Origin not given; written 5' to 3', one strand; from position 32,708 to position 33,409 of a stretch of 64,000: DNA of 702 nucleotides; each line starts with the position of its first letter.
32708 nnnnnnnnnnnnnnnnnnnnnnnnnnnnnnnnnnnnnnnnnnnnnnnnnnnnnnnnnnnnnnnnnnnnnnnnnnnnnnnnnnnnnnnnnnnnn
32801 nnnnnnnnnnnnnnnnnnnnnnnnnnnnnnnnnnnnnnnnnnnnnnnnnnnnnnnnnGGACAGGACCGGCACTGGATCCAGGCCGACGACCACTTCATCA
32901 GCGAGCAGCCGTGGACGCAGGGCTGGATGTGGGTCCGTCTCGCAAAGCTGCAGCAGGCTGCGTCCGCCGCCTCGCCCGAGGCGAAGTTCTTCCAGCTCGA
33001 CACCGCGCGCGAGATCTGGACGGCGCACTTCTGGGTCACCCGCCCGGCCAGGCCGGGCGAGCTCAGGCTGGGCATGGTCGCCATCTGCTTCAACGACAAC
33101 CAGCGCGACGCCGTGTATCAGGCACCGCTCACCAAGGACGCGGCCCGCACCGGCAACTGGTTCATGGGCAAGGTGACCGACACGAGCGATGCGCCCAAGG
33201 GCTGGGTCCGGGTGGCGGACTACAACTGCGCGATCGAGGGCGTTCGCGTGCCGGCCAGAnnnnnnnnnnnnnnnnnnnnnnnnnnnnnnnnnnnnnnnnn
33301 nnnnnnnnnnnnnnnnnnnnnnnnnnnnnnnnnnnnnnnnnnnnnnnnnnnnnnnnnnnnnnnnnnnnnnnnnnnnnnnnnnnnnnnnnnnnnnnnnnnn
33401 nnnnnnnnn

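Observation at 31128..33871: ECF sigma + Ser/Thr kinase operon whose extracytoplasmic sensor domain recurs as a stand-alone lipoprotein encoded tail-to-tail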

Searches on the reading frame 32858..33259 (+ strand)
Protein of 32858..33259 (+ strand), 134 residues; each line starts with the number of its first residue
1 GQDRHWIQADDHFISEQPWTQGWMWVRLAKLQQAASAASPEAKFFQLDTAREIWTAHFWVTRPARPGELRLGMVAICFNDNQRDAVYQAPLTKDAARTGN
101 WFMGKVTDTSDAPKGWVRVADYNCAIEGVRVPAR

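Call 9: find_homologous_proteins(query=window:32858-33259:+, max_evalue=0.001)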
Query seq(134 aa): 6 candidates shared short words with the query, none scored E <= 0.001.

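Call 12: find_related_loci(query=A1, collection=genome_contigs, flank=6000)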
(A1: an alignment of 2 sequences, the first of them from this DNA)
Query A1 (134 aa) in genome_contigs; peptide patterns used: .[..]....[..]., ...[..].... (x = any residue, [..] = any of these).
35 stretches matched a pattern; 4 encode a relative of the query (tblastn E <= 1e-3); 4 distinct loci.
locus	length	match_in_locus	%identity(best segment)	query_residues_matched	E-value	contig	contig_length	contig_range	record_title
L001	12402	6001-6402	93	1-134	1e-85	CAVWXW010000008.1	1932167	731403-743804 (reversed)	MAG: uncultured delta proteobacterium isolate MFD03602.bin.2.3 genome assembly, contig: contig_3614, whole genome shotgu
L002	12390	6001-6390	47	3-131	1e-33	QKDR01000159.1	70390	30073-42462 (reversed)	MAG: Candidatus Delongbacteria bacterium isolate SZUA-455 scaffold_560, whole genome shotgun sequence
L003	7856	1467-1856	44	3-131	4e-30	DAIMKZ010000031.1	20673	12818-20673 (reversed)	MAG TPA_asm: Candidatus Delongbacteria bacterium isolate CTOTU1823 NODE_324_length_20673_cov_4.847609, whole genome shot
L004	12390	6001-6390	44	3-131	6e-31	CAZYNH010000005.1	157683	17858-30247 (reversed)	MAG TPA_asm: uncultured Bacteroidia bacterium isolate binchicken_co168_316 genome assembly, contig: NODE_87_length_15768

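Call 19: search_protein_representatives(alignment_id=A1)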
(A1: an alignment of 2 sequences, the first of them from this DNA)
Query: 2 sequences, 141 profile positions. Proteins with E-value up to 0.001 (for the whole library): 245; up to 1e-10: 177; up to 1e-30: 48. The best 150 are listed.
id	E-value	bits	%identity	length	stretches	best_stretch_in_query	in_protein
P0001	5.2e-80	282.6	-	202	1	1-141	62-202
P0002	3.3e-62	224.9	-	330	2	2-133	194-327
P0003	1.6e-57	209.7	-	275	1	2-133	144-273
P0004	5.1e-53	195.1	-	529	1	2-133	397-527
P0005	1.4e-52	193.7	-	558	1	2-134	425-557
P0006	1.1e-46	174.5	-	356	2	2-134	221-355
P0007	7.6e-46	171.9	-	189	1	1-133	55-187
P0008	1.0e-43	165.0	-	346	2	2-134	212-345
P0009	7.9e-43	162.1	-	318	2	3-133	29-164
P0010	1.5e-41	157.9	-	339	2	2-134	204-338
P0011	1.9e-40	154.4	-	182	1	2-133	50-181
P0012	2.0e-40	154.3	-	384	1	2-134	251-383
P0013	6.1e-40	152.7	-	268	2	3-134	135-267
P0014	6.6e-40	152.6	-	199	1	1-132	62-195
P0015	7.1e-40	152.5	-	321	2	3-135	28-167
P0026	4.8e-35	136.9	-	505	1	2-138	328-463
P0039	3.8e-32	127.5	-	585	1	2-136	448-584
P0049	1.1e-30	122.8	-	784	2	2-134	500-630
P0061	5.3e-28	114.1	-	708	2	3-133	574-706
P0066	9.5e-27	110.0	-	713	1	2-133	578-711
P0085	5.5e-24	101.0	-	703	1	2-136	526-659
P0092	7.3e-23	97.4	-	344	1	2-134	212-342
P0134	4.5e-16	75.4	-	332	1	2-133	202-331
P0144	9.8e-15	71.1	-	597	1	2-134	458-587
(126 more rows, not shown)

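Call 22: search_protein_families(library=pfam, proteins=[P0004, P0005, P0026, P0039, P0049, P0061, P0066, P0085, P0144, P0092], max_evalue=0.001)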
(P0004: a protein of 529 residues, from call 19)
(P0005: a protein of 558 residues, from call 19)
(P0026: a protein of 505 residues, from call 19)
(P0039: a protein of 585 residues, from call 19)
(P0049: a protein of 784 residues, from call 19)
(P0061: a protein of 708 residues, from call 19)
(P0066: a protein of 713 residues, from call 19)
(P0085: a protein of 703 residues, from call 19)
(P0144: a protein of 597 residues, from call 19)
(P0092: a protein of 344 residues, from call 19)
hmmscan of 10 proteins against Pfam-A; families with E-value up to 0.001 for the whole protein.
P0004 (529 aa): 4 families
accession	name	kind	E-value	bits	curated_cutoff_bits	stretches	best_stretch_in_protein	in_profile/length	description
PF00069.31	Pkinase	-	1.4e-46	159.5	31.7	1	46-299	1-254/263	Protein kinase domain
PF07714.23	PK_Tyr_Ser-Thr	-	7.4e-34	117.6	23.1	1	48-297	3-249/258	Protein tyrosine and serine/threonine kinase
PF01636.29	APH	-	1.7e-07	31.7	23.2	1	149-191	155-198/239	Phosphotransferase enzyme family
PF03109.22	ABC1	-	3.5e-07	30.1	22.9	0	50-77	36-62/244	ABC1 atypical kinase-like domain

P0005 (558 aa): 1 family
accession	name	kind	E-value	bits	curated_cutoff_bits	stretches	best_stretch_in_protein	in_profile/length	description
PF16548.10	FlgT_N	-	1.2e-05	26.1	28.8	1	28-112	2-84/87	Flagellar assembly protein T, N-terminal domain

P0026 (505 aa): 17 families
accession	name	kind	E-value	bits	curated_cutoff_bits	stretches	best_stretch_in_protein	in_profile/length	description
PF00515.34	TPR_1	-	1.3e-46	155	27.8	5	192-225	1-34/34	Tetratricopeptide repeat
PF07719.23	TPR_2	-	3.6e-42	139.4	27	6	192-225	1-34/34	Tetratricopeptide repeat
PF13414.12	TPR_11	-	3e-38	129.7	26.8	6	131-171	1-41/42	TPR repeat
PF13181.12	TPR_8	-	2.1e-34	115.2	25.7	3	193-225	2-34/34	Tetratricopeptide repeat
PF13431.12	TPR_17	-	3.1e-25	86.7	24.4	1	181-213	2-34/34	Tetratricopeptide repeat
PF13371.12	TPR_9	-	3.3e-25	88.3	35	4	134-193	5-64/73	Tetratricopeptide repeat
PF13432.12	TPR_16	-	8.5e-23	80.9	32.7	3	164-226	3-65/65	Tetratricopeptide repeat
PF13428.12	TPR_14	-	2.9e-14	52.6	23.5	1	193-233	2-42/44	Tetratricopeptide repeat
PF14559.12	TPR_19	-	1.8e-13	51.1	25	2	239-295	4-61/68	Tetratricopeptide repeat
PF13424.12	TPR_12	-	3e-13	50.2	30.1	1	160-221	5-74/77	Tetratricopeptide repeat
PF13174.12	TPR_6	-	1.2e-12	48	26.3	0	197-224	5-32/33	Tetratricopeptide repeat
PF12895.13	ANAPC3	-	2.6e-09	37.7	27.2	0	172-241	3-71/82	Anaphase-promoting complex, cyclosome, subunit 3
PF23914.1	TPR_CcmH_CycH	-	6.1e-09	36.3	42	1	184-292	42-153/158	Cytochrome c-type biogenesis protein H TPR domain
PF13374.12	TPR_10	-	2.1e-07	31.2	27.5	0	160-187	4-31/42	Tetratricopeptide repeat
PF25062.1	ARM_TT21_N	-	1.6e-06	28.5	40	1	177-293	81-201/222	Tetratricopeptide repeat protein 21 N-terminal ARM repeat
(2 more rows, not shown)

P0039 (585 aa): 1 family
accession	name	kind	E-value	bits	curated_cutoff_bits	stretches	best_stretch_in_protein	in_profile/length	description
PF02169.21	LPP20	-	8.3e-07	29.8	25.9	1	93-198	1-97/97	LPP20 lipoprotein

P0049 (784 aa): 1 family
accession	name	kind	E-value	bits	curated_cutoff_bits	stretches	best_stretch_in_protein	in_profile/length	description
PF02169.21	LPP20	-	8.4e-07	29.8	25.9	1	21-121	1-96/97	LPP20 lipoprotein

P0061 (708 aa): 4 families
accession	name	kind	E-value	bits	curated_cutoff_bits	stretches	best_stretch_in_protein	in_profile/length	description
PF00069.31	Pkinase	-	1.6e-48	165.9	31.7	1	10-261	2-253/263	Protein kinase domain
PF07714.23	PK_Tyr_Ser-Thr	-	1.5e-28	100.3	23.1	1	13-259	5-248/258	Protein tyrosine and serine/threonine kinase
PF03109.22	ABC1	-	4e-06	26.6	22.9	1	83-156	143-215/244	ABC1 atypical kinase-like domain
PF01636.29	APH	-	5.3e-05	23.5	23.2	0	118-155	158-197/239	Phosphotransferase enzyme family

P0066 (713 aa): 1 family
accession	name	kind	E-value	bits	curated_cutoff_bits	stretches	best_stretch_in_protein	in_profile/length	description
PF02169.21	LPP20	-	4.9e-09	37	25.9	1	21-121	1-95/97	LPP20 lipoprotein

P0085 (703 aa): 22 families
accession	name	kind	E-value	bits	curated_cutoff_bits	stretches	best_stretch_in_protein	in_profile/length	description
PF00515.34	TPR_1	-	4.6e-65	213.4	27.8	6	160-190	3-33/34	Tetratricopeptide repeat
PF07719.23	TPR_2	-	6.8e-57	185.4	27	3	160-190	3-33/34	Tetratricopeptide repeat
PF13414.12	TPR_11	-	5.6e-44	148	26.8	4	131-170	1-40/42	TPR repeat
PF13181.12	TPR_8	-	1e-39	131.7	25.7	2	160-190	3-33/34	Tetratricopeptide repeat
PF13371.12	TPR_9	-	1.1e-37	128.3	35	5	166-235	3-72/73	Tetratricopeptide repeat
PF13431.12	TPR_17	-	1.8e-36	121.8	24.4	1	147-178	2-33/34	Tetratricopeptide repeat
PF13432.12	TPR_16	-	1.9e-31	108.5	32.7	4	140-190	13-63/65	Tetratricopeptide repeat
PF13428.12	TPR_14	-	2e-21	74.7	23.5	0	332-370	5-43/44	Tetratricopeptide repeat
PF13424.12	TPR_12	-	4.1e-20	72.2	30.1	1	130-188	9-75/77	Tetratricopeptide repeat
PF14559.12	TPR_19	-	8e-19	68.2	25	1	135-191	2-60/68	Tetratricopeptide repeat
PF23914.1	TPR_CcmH_CycH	-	6.5e-16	59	42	2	339-411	30-99/158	Cytochrome c-type biogenesis protein H TPR domain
PF12895.13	ANAPC3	-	1.2e-09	38.7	27.2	0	103-183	2-81/82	Anaphase-promoting complex, cyclosome, subunit 3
PF25064.1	ARM_TT21_5th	-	2.8e-09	37.8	27.8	0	202-285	11-97/117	TT21 fifth ARM repeats domain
PF13174.12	TPR_6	-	1.3e-07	32.2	26.3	0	335-360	7-32/33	Tetratricopeptide repeat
PF12569.14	NatA_aux_su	-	1.5e-07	31.2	33.3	0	256-327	186-259/515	N-terminal acetyltransferase A, auxiliary subunit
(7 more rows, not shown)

P0144 (597 aa): 3 families
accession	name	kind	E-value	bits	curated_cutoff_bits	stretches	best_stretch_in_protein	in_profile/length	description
PF00069.31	Pkinase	-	5.6e-32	111.6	31.7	1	38-282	23-259/263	Protein kinase domain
PF07714.23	PK_Tyr_Ser-Thr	-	6.4e-29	101.5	23.1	1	16-275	4-249/258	Protein tyrosine and serine/threonine kinase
PF01636.29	APH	-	3.9e-05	24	23.2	0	128-170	154-197/239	Phosphotransferase enzyme family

P0092 (344 aa): 2 families
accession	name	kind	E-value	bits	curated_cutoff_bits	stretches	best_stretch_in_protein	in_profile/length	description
PF00069.31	Pkinase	-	7.7e-13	48.9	31.7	1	94-191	1-101/263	Protein kinase domain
PF07714.23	PK_Tyr_Ser-Thr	-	1.3e-09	38.2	23.1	1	96-183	3-96/258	Protein tyrosine and serine/threonine kinase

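Call 28: search_solved_structures(query=A2, max_evalue=10)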
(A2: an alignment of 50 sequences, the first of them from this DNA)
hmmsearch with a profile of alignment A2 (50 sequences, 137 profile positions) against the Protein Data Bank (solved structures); distinct sequences matched with E-value up to 10: 1.
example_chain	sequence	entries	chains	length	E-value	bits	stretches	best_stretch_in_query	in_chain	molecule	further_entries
7nqk_B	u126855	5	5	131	0.36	13.8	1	88-124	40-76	nanobody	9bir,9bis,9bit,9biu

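Call 29: find_homologous_proteins(query=A2, max_evalue=0.00001)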
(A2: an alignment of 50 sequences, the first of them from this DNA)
Query A2 (50 sequences) (134 aa, profile of the alignment): 17 proteins with E <= 0.00001 among 1048 candidates.
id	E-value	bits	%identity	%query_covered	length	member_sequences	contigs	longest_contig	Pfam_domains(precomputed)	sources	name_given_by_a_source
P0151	2.0e-55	204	49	99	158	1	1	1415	-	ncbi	-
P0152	1.5e-48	182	43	96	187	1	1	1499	-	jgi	-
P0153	4.0e-39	151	35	98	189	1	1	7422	-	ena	-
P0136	5.1e-39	151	26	90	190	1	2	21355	-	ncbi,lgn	-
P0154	7.5e-39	151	29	98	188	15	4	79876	-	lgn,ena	-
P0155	1.3e-38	150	32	98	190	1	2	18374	-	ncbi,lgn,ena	-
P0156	5.0e-37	145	29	98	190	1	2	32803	-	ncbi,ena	-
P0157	9.9e-37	144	25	98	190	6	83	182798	-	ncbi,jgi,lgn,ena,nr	ncbi:MAG: hypothetical protein LHW45_03250 [Candidatus Cloacimonetes bacterium]|nr:hypothetical prot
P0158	1.0e-36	144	32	98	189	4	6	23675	-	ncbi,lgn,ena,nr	ncbi:MAG: hypothetical protein GX135_06330 [Candidatus Cloacimonetes bacterium]|nr:hypothetical prot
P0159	1.5e-36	143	26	98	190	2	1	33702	-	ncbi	-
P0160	5.8e-36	141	25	98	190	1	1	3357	-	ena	-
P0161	6.5e-36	141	28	98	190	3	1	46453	-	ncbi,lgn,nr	ncbi:MAG: hypothetical protein PHD87_05220 [Candidatus Cloacimonetes bacterium]|nr:hypothetical prot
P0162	6.6e-36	141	28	98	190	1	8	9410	-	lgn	-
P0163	1.9e-35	139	30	96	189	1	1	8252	-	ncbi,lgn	-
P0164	2.7e-35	139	29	98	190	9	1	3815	-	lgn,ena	-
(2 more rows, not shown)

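Call 30: find_encoding_contigs(protein=P0061, flank=6000, max_places=4)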
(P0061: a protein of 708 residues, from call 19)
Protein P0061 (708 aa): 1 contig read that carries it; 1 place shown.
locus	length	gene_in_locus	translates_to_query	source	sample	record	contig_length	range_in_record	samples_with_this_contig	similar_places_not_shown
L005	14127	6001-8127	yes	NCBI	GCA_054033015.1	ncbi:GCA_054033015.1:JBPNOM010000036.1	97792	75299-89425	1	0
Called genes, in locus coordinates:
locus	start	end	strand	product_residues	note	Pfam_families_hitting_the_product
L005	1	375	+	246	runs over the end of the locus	-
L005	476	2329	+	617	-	PF17517:IgGFc_binding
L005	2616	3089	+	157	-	-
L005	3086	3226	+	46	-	PF04909:Amidohydro_2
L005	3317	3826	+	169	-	-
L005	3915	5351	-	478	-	PF17892:Cadherin_5 (weak), PF17963:Big_9 (weak)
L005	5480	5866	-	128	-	-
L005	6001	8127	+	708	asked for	PF00069:Pkinase, PF07714:PK_Tyr_Ser-Thr, PF03109:ABC1 (weak)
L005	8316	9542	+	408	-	-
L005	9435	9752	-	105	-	-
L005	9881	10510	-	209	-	PF01555:N6_N4_Mtase (faint)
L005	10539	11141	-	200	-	-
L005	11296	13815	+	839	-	PF13620:CarboxypepD_reg (faint)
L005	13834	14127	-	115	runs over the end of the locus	-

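Call 31: find_encoding_contigs(protein=P0144, flank=6000, max_places=4)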
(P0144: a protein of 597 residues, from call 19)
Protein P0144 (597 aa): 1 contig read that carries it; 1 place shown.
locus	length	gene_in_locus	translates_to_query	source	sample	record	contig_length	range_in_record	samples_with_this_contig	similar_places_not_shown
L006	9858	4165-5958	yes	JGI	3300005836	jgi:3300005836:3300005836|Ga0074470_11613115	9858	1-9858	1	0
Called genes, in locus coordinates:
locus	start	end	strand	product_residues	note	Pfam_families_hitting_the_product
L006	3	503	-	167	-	?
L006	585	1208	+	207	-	PF00440:TetR_N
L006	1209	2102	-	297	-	-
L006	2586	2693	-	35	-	-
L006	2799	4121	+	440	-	PF16697:Yop-YscD_cpl, PF00498:FHA, PF00158:Sigma54_activat, PF14532:Sigma54_activ_2, PF07728:AAA_5 (weak), PF25601:AAA_lid_14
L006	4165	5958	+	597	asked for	PF00069:Pkinase, PF07714:PK_Tyr_Ser-Thr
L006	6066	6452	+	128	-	-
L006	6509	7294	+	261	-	PF00691:OmpA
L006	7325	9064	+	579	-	PF00999:Na_H_Exchanger, PF00571:CBS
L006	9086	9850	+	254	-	PF13191:AAA_16 (weak), PF00005:ABC_tran, PF13304:AAA_21 (faint)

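Call 32: find_encoding_contigs(protein=P0004, flank=6000, max_places=4)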
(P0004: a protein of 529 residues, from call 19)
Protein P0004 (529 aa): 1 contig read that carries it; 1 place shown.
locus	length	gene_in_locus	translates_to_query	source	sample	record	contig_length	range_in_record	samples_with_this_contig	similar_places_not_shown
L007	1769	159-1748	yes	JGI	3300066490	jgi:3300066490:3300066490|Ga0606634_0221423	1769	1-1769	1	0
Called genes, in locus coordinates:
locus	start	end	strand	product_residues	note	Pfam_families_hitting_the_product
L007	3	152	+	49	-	?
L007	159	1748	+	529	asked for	PF00069:Pkinase, PF01636:APH (faint), PF03109:ABC1 (faint), PF07714:PK_Tyr_Ser-Thr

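Call 38: predict_structure(alignment_id=A2)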
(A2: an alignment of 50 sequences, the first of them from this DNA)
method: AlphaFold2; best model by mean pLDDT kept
length: 134 residues; sequences in the alignment: 50
mean_pLDDT: 97.7   pTM: 0.90
mean pLDDT of the five models: 97.7, 97.6, 97.6, 97.5, 97.5
residues with pLDDT >= 90: 133; 70-90: 1; 50-70: 0; < 50: 0
segments of 3 or more residues with pLDDT < 50: none
pLDDT, mean of each block of 10 residues (from residue 1): 97 98 98 97 98 98 96 98 98 98 99 98 98 91
secondary structure, 60 per line:
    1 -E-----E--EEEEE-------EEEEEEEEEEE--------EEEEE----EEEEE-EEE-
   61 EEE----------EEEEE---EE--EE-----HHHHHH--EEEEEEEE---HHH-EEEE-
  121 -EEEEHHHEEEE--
elements in order: E11-15 E23-33 E42-46 E51-55 E57-59 E61-63 E74-78 H93-98 E101-108 E116-119 E122-125 E129-132

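Call 47: fold_search(model_id=the predicted structure, library=pdb)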
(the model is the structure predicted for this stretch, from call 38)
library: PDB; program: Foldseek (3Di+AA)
matches with E <= 10: 261; with E <= 0.001: 0
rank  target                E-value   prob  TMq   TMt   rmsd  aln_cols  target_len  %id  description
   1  7cd9_A                3.3e-02  0.99  0.53  0.36   6.1       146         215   10  Crystal Structure of SETDB1 tudor domain in complexed with Compound 6 (released 2021-04-07)
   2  7caj_A                4.4e-02  0.99  0.56  0.38   6.0       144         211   11  Crystal structure of SETDB1 Tudor domain in complexed with Compound 2. (released 2021-04-07)
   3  7cjt_A                4.7e-02  0.99  0.57  0.38   6.0       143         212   10  Crystal Structure of SETDB1 Tudor domain in complexed with (R,R)-59 (released 2021-04-14)
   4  6bhe_A                4.7e-02  0.98  0.52  0.35   6.2       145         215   12  Crystal structure of SETDB1 with a modified H3 peptide (released 2017-12-06)
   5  2ckk                  4.9e-02  0.69  0.29  0.32  11.9       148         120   10  High resolution crystal structure of the human kin17 C-terminal domain containing a kow motif (released 2006-10-04)
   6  7c9n_A                5.5e-02  0.98  0.54  0.36   5.9       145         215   11  Crystal structure of SETDB1 tudor domain in complexed with Compound 1. (released 2021-04-07)
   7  9l93_A                5.9e-02  0.54  0.28  0.25  14.7       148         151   11  Crystal structure of NCOA4 in complex with HERC2 (released 2025-11-05)
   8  7abi_7                6.2e-02  0.60  0.28  0.18  11.8       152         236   10  Human pre-Bact-2 spliceosome (released 2021-02-10)
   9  6au2                  7.9e-02  0.94  0.49  0.34   5.3       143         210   12  Crystal structure of SETDB1 Tudor domain with aryl triazole fragments (released 2017-10-11)
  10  5kh6                  8.3e-02  0.90  0.47  0.33   5.7       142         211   10  SETDB1 in complex with a fragment candidate (released 2016-09-21)
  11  6bhh_A                9.4e-02  0.95  0.51  0.35   6.2       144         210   12  Crystal structure of SETDB1 with a modified H3 peptide (released 2017-11-22)
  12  5ke3                  9.9e-02  0.89  0.48  0.34   5.7       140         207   10  Crystal structure of SETDB1 Tudor domain in complex with fragment MRT0181a (released 2016-08-03)
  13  6ie7_B                9.9e-02  0.80  0.40  0.41   6.8       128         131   12  Crystal structure of ADCP1 tandem Agenet domain 1-2 in complex with H3K9me2 (released 2019-01-16)
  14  8ye8_B                1.1e-01  0.94  0.53  0.55   4.6       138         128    9  Crystal structure of mouse BAHCC1 TTD domain in complex with H4K20me1 peptide (released 2025-07-16)
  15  3dlm                  1.1e-01  0.91  0.51  0.36   5.3       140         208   11  Crystal structure of Tudor domain of human Histone-lysine N-methyltransferase SETDB1 (released 2008-08-12)
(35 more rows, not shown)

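Call 51: find_encoding_contigs(protein=P0003, flank=6000, max_places=4)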
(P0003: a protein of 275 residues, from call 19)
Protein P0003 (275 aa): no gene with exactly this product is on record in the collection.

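Call 52: find_encoding_contigs(protein=P0002, flank=6000, max_places=3)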
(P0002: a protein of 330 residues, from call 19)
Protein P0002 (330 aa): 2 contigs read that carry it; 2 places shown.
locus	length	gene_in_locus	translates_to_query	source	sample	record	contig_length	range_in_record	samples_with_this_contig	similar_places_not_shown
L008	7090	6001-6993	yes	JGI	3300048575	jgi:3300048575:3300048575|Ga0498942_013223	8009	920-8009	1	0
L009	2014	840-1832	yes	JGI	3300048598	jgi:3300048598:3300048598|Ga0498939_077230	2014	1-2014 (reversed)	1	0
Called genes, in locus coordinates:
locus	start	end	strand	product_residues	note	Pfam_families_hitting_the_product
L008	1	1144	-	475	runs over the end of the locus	-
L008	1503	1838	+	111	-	-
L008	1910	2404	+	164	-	-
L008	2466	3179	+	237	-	-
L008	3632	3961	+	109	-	-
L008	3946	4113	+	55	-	-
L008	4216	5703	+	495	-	PF05935:Arylsulfotrans, PF14269:Arylsulfotran_2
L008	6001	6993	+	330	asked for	-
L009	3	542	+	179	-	?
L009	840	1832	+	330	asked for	-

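Call 62: list_cluster_members(proteins=[P0061, P0144, P0005, P0039, P0049, P0026, P0085, P0006, P0007, P0011])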
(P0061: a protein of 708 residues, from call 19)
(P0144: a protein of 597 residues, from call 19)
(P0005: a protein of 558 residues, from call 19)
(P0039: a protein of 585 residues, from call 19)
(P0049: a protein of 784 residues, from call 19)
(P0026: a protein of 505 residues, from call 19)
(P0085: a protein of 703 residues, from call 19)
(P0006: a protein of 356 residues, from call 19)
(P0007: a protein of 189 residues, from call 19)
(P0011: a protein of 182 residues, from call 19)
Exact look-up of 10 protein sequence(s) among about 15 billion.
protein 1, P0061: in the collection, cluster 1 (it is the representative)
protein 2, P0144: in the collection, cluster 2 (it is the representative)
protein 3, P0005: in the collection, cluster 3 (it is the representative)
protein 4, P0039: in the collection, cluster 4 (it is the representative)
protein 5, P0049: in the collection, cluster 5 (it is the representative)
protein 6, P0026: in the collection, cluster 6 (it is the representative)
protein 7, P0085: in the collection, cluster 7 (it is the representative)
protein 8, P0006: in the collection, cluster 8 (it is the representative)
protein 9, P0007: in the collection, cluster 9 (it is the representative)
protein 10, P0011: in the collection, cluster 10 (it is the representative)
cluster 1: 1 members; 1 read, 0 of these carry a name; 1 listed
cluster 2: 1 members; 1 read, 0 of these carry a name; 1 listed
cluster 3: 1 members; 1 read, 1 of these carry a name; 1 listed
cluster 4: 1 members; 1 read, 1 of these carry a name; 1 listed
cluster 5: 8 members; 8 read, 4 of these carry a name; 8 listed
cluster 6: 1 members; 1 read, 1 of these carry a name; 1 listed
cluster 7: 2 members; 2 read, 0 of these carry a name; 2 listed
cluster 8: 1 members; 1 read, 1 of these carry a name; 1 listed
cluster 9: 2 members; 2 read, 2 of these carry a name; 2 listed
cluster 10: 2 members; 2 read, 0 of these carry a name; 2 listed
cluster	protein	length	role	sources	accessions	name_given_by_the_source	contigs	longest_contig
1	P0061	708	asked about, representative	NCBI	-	-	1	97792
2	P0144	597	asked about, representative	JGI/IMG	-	-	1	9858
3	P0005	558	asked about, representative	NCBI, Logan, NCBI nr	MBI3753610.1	MAG: hypothetical protein HY266_06160 [Deltaproteobacteria bacterium] | hypothetical protein [Deltaproteobacteria bacterium]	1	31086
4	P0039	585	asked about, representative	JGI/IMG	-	hypothetical protein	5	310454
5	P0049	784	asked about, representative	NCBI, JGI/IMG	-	-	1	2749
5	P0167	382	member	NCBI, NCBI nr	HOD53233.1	MAG TPA: LPP20 family lipoprotein, partial [Candidatus Cloacimonadota bacterium] | LPP20 family lipoprotein [Candidatus Cloacimonadota bacterium]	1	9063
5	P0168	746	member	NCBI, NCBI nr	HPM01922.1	MAG TPA: hypothetical protein PK816_07150, partial [Candidatus Cloacimonadota bacterium] | hypothetical protein [Candidatus Cloacimonadota bacterium]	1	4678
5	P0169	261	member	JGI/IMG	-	hypothetical protein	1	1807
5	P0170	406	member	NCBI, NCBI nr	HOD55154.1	MAG TPA: hypothetical protein PKJ08_11545, partial [Candidatus Cloacimonadota bacterium] | hypothetical protein [Candidatus Cloacimonadota bacterium]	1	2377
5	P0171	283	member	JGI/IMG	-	-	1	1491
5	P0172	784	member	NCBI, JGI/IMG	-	-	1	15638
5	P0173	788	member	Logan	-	-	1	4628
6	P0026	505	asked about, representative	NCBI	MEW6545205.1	MAG: tetratricopeptide repeat protein [Nitrospirota bacterium]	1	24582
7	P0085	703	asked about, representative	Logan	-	-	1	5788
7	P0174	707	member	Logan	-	-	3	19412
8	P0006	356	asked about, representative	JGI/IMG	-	hypothetical protein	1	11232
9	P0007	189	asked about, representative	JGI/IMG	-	hypothetical protein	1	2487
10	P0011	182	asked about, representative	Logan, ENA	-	-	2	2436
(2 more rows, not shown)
